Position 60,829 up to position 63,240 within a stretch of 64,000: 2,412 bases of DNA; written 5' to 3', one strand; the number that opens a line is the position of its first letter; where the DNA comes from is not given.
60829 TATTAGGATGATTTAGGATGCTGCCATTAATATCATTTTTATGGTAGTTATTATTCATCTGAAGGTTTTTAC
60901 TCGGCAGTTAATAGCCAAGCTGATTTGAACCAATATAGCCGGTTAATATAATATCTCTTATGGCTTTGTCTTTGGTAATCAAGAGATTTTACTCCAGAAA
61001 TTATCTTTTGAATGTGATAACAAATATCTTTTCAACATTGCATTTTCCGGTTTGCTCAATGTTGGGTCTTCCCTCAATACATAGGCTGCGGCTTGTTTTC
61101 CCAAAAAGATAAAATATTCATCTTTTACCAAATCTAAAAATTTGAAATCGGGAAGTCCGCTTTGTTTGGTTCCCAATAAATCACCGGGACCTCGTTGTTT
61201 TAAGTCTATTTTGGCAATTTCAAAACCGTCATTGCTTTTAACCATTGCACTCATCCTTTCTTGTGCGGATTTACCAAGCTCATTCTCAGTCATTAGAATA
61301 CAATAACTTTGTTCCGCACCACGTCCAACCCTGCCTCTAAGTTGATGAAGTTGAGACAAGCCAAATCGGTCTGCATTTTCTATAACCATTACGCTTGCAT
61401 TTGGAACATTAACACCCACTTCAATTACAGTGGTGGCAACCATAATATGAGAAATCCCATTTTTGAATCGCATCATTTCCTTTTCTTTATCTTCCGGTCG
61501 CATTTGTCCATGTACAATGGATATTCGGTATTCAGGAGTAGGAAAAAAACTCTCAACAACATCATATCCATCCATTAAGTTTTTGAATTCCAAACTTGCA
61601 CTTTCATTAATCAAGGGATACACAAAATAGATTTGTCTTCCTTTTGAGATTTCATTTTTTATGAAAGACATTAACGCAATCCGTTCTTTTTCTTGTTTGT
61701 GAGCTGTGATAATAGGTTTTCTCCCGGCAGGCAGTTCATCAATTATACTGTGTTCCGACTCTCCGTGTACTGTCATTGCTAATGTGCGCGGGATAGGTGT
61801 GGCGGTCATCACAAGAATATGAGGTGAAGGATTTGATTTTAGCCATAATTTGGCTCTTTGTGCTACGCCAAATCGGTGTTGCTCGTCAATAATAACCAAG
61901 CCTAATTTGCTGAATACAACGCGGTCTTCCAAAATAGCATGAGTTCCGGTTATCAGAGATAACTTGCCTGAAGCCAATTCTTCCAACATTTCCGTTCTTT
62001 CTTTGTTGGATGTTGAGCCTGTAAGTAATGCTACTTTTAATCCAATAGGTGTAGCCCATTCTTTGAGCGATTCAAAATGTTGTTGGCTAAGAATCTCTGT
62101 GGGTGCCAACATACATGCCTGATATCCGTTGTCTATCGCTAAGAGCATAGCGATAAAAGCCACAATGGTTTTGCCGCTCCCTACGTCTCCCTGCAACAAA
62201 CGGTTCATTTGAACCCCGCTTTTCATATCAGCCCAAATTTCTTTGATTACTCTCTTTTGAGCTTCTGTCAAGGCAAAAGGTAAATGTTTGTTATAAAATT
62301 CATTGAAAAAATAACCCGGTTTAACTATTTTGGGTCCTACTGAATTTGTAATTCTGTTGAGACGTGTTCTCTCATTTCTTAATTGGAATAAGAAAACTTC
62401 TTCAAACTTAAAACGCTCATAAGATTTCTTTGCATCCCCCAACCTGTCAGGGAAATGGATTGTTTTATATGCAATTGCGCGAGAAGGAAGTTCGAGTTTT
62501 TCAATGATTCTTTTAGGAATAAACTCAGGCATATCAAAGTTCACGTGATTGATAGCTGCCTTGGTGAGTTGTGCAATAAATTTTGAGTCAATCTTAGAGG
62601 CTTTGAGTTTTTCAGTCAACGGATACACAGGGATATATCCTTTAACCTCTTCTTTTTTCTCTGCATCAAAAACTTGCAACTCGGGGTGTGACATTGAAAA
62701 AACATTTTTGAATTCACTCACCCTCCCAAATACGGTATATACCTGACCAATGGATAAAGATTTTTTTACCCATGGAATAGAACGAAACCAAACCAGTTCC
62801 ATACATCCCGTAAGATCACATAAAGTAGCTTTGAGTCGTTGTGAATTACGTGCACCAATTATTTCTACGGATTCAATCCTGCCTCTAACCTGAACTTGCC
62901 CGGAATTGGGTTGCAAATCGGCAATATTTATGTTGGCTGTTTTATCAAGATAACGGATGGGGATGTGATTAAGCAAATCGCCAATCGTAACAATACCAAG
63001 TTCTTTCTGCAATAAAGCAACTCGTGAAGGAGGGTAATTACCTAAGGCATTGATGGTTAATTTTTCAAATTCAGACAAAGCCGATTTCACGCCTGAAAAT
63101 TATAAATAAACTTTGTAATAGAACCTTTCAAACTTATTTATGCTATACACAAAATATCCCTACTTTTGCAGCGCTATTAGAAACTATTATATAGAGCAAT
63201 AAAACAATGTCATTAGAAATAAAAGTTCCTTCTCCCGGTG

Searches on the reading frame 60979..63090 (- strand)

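Call 8: search_protein_families(library=pfam, proteins=[window:60979-63090:-], max_evalue=0.00001)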
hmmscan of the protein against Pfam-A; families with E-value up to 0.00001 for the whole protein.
window:60979-63090:- (703 aa): 7 families
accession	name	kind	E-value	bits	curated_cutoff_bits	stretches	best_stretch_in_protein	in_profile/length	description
PF00270.35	DEAD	-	9.1e-28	97.5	26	1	275-438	1-165/167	DEAD/DEAH box helicase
PF00271.37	Helicase_C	-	1.1e-22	80.8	23.5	1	513-590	31-108/110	Helicase conserved C-terminal domain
PF19833.4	RecG_dom3_C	-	3.9e-18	65.7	26.8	1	620-703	2-87/87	ATP-dependent DNA helicase RecG, domain 3, C-terminal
PF17191.10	RecG_wedge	-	2e-15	57.2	23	1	22-167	11-151/162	RecG wedge domain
PF04851.21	ResIII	-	1.6e-13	51.3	22.5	1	273-432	3-162/164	Type III restriction enzyme, res subunit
PF01336.31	tRNA_anti-codon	-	6.9e-10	39.2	27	1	66-140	1-74/75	OB-fold nucleic acid binding domain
PF00176.29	SNF2-rel_dom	-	9.3e-09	35.2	24.9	1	291-437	14-168/290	SNF2-related domain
